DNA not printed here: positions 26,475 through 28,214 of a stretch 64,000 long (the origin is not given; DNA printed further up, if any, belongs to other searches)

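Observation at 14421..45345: About 31 kb non-canonical cyclitol/inositol-type uptake and conversion island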

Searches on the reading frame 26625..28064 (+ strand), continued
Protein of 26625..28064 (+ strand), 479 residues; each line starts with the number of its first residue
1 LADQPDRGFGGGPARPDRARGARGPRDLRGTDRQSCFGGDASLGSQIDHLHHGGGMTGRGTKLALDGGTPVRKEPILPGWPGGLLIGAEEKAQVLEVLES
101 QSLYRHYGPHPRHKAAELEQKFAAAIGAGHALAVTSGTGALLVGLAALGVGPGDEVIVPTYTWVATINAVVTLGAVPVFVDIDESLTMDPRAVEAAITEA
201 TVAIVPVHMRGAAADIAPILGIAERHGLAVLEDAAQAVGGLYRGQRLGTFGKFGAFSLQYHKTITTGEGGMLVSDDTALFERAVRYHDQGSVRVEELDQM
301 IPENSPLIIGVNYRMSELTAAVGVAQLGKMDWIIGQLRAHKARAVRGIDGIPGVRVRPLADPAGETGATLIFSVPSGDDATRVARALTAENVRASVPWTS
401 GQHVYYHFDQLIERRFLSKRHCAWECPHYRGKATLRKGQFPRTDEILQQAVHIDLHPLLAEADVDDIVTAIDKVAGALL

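Call 13: find_encoding_contigs(protein=P0021, flank=10000, max_places=2)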
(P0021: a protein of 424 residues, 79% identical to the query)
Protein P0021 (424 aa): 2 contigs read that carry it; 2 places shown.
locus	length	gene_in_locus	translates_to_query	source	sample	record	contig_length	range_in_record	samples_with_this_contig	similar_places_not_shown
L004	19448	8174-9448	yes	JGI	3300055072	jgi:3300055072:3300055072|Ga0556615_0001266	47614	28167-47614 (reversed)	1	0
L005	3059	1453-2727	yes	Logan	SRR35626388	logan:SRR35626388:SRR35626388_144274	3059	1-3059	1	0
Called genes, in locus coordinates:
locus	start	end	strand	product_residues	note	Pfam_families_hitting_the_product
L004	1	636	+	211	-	?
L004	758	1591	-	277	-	PF13622:4HBT_3, PF20789:4HBT_3C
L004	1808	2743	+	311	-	PF00701:DHDPS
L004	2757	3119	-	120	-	PF01850:PIN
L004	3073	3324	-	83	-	PF02604:PhdYeFM_antitox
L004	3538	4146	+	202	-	-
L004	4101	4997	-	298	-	PF01261:AP_endonuc_2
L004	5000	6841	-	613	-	PF02776:TPP_enzyme_N, PF00205:TPP_enzyme_M, PF02775:TPP_enzyme_C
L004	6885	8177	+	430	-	PF00356:LacI, PF00532:Peripla_BP_1, PF13407:Peripla_BP_4 (faint), PF13377:Peripla_BP_3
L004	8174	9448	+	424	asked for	PF00155:Aminotran_1_2, PF01041:DegT_DnrJ_EryC1, PF01212:Beta_elim_lyase (faint)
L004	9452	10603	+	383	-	PF01408:GFO_IDH_MocA, PF22725:GFO_IDH_MocA_C3, PF02894:GFO_IDH_MocA_C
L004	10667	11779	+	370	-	PF13416:SBP_bac_8, PF13343:SBP_bac_6 (weak)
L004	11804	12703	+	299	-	PF00528:BPD_transp_1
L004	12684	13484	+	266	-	PF00528:BPD_transp_1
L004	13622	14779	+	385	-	PF00005:ABC_tran, PF08402:TOBE_2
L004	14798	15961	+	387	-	PF08240:ADH_N, PF16912:Glu_dehyd_C, PF00107:ADH_zinc_N, PF13602:ADH_zinc_N_2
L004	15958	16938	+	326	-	PF01408:GFO_IDH_MocA, PF22725:GFO_IDH_MocA_C3, PF02894:GFO_IDH_MocA_C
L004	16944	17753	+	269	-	PF01261:AP_endonuc_2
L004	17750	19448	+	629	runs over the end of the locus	PF20254:DMFA2_C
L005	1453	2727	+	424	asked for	PF00155:Aminotran_1_2, PF01041:DegT_DnrJ_EryC1, PF01212:Beta_elim_lyase (faint)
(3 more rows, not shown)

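Call 16: search_solved_structures(query=window:26790-28064:+, max_evalue=1e-20)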
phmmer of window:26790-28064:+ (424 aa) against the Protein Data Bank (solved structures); distinct sequences matched with E-value up to 1e-20: 53.
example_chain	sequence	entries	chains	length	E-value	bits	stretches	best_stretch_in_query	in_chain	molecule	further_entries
5k8b_A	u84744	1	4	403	3.1e-67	230.5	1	26-347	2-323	8-amino-3,8-dideoxy-alpha-D-manno-octulosonate transaminase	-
8sng_A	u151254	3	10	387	3.4e-52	181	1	35-348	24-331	UDP-4-amino-4-deoxy-L-arabinose--oxoglutarate aminotransferase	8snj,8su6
8gyh_B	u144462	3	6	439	1.3e-51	179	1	7-307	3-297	DegT/DnrJ/EryC1/StrS family aminotransferase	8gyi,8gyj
3bn1_A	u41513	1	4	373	3.2e-50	174.5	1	61-277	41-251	Perosamine synthetase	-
3dr7_A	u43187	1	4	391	3.8e-50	174.2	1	61-277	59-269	Putative perosamine synthetase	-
1mdo_A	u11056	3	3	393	1.2e-49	172.5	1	31-421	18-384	ArnB aminotransferase | UDP-4-amino-4-deoxy-L-arabinose--oxoglutarate aminotransferase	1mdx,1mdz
3dr4_A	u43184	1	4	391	2.9e-49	171.3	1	61-277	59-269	Putative perosamine synthetase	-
4oca_A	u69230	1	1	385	1.2e-48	169.3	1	31-421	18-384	UDP-4-amino-4-deoxy-L-arabinose--oxoglutarate aminotransferase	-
5w70_A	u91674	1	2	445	1.1e-46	162.9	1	4-335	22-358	L-glutamine:2-deoxy-scyllo-inosose aminotransferase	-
7b0m_AAA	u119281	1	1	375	2.5e-46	161.7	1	32-285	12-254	Sugar aminotransferase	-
2c7t_A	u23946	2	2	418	3.3e-46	161.3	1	63-288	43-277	GLUTAMINE-2-DEOXY-SCYLLO-INOSOSE AMINOTRANSFERASE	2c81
5w71_A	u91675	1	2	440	3.6e-46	161.1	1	63-288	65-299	L-glutamine:2-deoxy-scyllo-inosose aminotransferase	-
1b9h_A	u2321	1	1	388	4.4e-43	151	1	16-297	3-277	PROTEIN (3-AMINO-5-HYDROXYBENZOIC ACID SYNTHASE)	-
1b9i_A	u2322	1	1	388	4.4e-43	151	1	16-297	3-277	PROTEIN (3-AMINO-5-HYDROXYBENZOIC ACID SYNTHASE)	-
7l7x_AAA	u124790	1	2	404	4.6e-42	147.6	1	25-279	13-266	DegT/DnrJ/EryC1/StrS aminotransferase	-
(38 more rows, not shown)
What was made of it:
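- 26790..28064 (+): DegT/DnrJ/EryC1-family PLP aminotransferase (424 aa, catalytic Lys207 present). PDB best hits are KdnA 230 bits and 2-deoxy-scyllo-inosose aminotransferase 163 bits (call 16).
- DegT is closer in sequence to KdnA and ArnB than to the inosose aminotransferases (call 16). NtdA is a detectable relative at 105 bits (call 16).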

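Call 22: find_encoding_contigs(protein=P0073, flank=10000, max_places=1)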
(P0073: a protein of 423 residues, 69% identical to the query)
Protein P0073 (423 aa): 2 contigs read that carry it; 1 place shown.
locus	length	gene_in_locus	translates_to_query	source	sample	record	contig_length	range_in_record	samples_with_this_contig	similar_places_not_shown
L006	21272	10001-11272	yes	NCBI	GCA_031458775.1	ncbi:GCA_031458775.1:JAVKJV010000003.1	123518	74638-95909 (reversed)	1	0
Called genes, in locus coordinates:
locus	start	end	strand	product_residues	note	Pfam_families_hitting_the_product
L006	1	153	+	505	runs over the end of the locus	PF00133:tRNA-synt_1 (faint), PF01406:tRNA-synt_1e, PF09334:tRNA-synt_1g (faint), PF09190:DALR_2, PF23493:CysS_C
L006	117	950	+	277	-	PF08032:SpoU_sub_bind, PF22435:MRM3-like_sub_bind, PF00588:SpoU_methylase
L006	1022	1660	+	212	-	PF04542:Sigma70_r2, PF08281:Sigma70_r4_2 (weak)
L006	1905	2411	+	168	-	PF13801:Metal_resist, PF07813:LTXXQ (weak)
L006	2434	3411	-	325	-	PF04055:Radical_SAM, PF06463:Mob_synth_C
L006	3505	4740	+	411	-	PF04235:DUF418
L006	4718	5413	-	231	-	PF00392:GntR, PF07729:FCD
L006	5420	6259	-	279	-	PF00528:BPD_transp_1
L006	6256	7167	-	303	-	PF00528:BPD_transp_1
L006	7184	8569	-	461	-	PF01547:SBP_bac_1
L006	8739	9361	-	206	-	PF00491:Arginase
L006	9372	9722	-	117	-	PF00491:Arginase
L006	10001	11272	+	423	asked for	PF00155:Aminotran_1_2, PF01041:DegT_DnrJ_EryC1, PF00266:Aminotran_5 (weak), PF01053:Cys_Met_Meta_PP (weak), PF01212:Beta_elim_lyase (weak)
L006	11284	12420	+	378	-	PF01408:GFO_IDH_MocA, PF22725:GFO_IDH_MocA_C3, PF02894:GFO_IDH_MocA_C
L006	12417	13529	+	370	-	PF02746:MR_MLE_N, PF13378:MR_MLE_C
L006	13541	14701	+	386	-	PF08240:ADH_N, PF16912:Glu_dehyd_C, PF00107:ADH_zinc_N, PF13602:ADH_zinc_N_2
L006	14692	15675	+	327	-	PF01408:GFO_IDH_MocA, PF22725:GFO_IDH_MocA_C3, PF02894:GFO_IDH_MocA_C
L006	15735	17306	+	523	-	PF00496:SBP_bac_5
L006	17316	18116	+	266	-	PF02633:Creatininase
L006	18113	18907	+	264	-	PF02633:Creatininase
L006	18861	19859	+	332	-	PF19300:BPD_transp_1_N, PF00528:BPD_transp_1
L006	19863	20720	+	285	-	PF00528:BPD_transp_1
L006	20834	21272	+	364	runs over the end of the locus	PF00005:ABC_tran, PF13304:AAA_21 (faint), PF08402:TOBE_2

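Call 23: find_encoding_contigs(protein=P0066, flank=10000, max_places=1)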
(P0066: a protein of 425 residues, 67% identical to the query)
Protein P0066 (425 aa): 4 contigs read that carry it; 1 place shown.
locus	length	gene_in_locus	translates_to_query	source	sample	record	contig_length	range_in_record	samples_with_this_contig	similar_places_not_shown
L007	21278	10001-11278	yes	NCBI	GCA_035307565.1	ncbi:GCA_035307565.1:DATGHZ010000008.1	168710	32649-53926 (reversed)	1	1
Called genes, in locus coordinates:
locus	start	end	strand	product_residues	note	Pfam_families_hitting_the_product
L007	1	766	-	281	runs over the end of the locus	PF02633:Creatininase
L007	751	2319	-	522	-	PF00496:SBP_bac_5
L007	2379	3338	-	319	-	PF00528:BPD_transp_1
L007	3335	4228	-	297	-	PF00528:BPD_transp_1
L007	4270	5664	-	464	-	PF01547:SBP_bac_1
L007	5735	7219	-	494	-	PF00890:FAD_binding_2 (faint), PF12831:FAD_oxidored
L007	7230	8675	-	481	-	PF01946:Thi4 (weak), PF00890:FAD_binding_2 (weak), PF12831:FAD_oxidored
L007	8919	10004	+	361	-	PF00356:LacI, PF13407:Peripla_BP_4, PF13458:Peripla_BP_6 (faint), PF00532:Peripla_BP_1, PF13377:Peripla_BP_3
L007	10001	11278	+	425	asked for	PF00155:Aminotran_1_2, PF01041:DegT_DnrJ_EryC1, PF01212:Beta_elim_lyase (faint), PF01053:Cys_Met_Meta_PP (weak)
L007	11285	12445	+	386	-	PF01408:GFO_IDH_MocA, PF03447:NAD_binding_3 (weak), PF02894:GFO_IDH_MocA_C, PF22725:GFO_IDH_MocA_C3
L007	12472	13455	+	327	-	PF01408:GFO_IDH_MocA, PF22725:GFO_IDH_MocA_C3, PF02894:GFO_IDH_MocA_C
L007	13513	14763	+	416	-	PF01547:SBP_bac_1, PF13416:SBP_bac_8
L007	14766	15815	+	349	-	PF00005:ABC_tran, PF13304:AAA_21 (weak), PF08402:TOBE_2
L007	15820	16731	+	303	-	PF00528:BPD_transp_1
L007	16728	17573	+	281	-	PF00528:BPD_transp_1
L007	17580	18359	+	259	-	PF03009:GDPD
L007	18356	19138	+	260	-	PF00459:Inositol_P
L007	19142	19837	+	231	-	-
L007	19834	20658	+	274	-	PF01261:AP_endonuc_2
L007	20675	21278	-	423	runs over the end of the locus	-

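Call 24: find_encoding_contigs(protein=P0019, flank=10000, max_places=1)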
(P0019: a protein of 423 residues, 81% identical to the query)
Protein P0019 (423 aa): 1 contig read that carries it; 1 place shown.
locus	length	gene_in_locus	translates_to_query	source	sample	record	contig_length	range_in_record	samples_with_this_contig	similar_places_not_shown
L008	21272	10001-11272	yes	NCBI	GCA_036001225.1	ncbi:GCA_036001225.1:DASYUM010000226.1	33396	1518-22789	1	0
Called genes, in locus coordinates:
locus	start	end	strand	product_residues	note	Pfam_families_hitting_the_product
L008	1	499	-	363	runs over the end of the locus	PF02574:S-methyl_trans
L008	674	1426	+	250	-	PF00106:adh_short, PF08659:KR, PF13561:adh_short_C2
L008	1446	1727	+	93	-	-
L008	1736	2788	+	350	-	PF02126:PTE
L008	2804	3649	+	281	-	PF00753:Lactamase_B, PF12706:Lactamase_B_2 (weak)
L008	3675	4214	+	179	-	PF07152:YaeQ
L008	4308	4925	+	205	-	PF09347:DUF1989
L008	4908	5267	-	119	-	-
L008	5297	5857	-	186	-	PF01633:Choline_kinase (weak), PF01636:APH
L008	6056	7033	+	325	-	PF02423:OCD_Mu_crystall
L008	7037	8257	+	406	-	PF02515:CoA_transf_3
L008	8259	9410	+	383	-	PF22691:Thiolase_C_1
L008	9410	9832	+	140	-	PF12172:zf-ChsH2, PF01796:OB_ChsH2_C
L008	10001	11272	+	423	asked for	PF00155:Aminotran_1_2, PF01041:DegT_DnrJ_EryC1, PF01212:Beta_elim_lyase (faint)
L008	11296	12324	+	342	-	PF01547:SBP_bac_1, PF13531:SBP_bac_11, PF13416:SBP_bac_8, PF13343:SBP_bac_6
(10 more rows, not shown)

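Call 30: find_related_loci(query=A1, collection=genome_contigs, flank=10000)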
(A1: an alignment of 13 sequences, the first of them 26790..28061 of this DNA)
Query A1 (424 aa) in genome_contigs; peptide patterns used: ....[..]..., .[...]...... (x = any residue, [..] = any of these).
53 stretches matched a pattern; 40 encode a relative of the query (tblastn E <= 1e-3); 35 distinct loci.
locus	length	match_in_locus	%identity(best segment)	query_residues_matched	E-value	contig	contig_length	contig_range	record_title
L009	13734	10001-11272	96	1-424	0e+0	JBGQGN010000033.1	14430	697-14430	MAG: Candidatus Methylomirabilia bacterium isolate OBJ2_061818_090_27 k141_932503_length_14430_cov_42.4678, whole genome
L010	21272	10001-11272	93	1-424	0e+0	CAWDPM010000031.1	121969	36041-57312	MAG: uncultured Candidatus Rokubacteria bacterium isolate MFD04850.bin.1.411 genome assembly, contig: contig_89315, whol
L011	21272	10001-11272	92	1-424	0e+0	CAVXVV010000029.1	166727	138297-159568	MAG: uncultured Candidatus Rokubacteria bacterium isolate MFD04850.bin.2.156 genome assembly, contig: contig_1482, whole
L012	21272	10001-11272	90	1-424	0e+0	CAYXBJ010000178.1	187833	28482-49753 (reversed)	MAG TPA_asm: uncultured bacterium isolate binchicken_co279_6 genome assembly, contig: k141_4087096, whole genome shotgun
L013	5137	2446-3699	80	7-424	0e+0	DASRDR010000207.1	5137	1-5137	MAG TPA_asm: Candidatus Methylomirabilota bacterium isolate SMAG_U9985 k141_931803, whole genome shotgun sequence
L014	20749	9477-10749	98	1-424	0e+0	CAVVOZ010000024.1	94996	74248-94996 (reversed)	MAG: uncultured Candidatus Rokubacteria bacterium isolate MFD02242.bin.2.101 genome assembly, contig: contig_33722, whol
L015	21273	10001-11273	96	1-424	0e+0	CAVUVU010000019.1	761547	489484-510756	MAG: uncultured Candidatus Rokubacteria bacterium isolate MFD05567.bin.2.187 genome assembly, contig: contig_9784, whole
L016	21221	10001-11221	81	6-412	0e+0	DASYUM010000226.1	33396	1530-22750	MAG TPA_asm: Candidatus Methylomirabilota bacterium isolate SMAG_U4595 k141_1335463, whole genome shotgun sequence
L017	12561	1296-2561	72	3-424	0e+0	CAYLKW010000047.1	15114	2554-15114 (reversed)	MAG TPA_asm: uncultured bacterium isolate SRP257756_co1_1 genome assembly, contig: NODE_3439_length_15114_cov_11.477323,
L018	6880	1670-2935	72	3-424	0e+0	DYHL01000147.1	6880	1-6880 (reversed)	MAG TPA_asm: Candidatus Nitrosymbiomonas sp. isolate DR5_67_8 Afr_mines_DR5_2149_length_6880_cov_2_974359, whole genome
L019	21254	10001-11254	69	7-424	0e+0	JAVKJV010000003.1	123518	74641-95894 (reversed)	MAG: Candidatus Fervidifonticultor quartus isolate JZ-4_201709_bins_106 JZ-4_201709_bins_106_scaffold_3, whole genome sh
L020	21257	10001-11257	93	1-419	0e+0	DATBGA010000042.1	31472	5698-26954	MAG TPA_asm: Candidatus Methylomirabilota bacterium isolate SMAG_U3825 k141_433246, whole genome shotgun sequence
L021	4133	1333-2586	69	7-424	0e+0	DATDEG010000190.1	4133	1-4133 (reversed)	MAG TPA_asm: bacterium isolate SMAG_U194 k141_703952, whole genome shotgun sequence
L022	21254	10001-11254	71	7-424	0e+0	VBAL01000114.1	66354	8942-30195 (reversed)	MAG: Bacillati bacterium ANGP1 isolate NP_4 14_1009_12_40cm_scaffold_1754, whole genome shotgun sequence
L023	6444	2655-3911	66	5-423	0e+0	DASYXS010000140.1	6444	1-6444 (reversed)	MAG TPA_asm: bacterium isolate SMAG_U6314 k141_277519, whole genome shotgun sequence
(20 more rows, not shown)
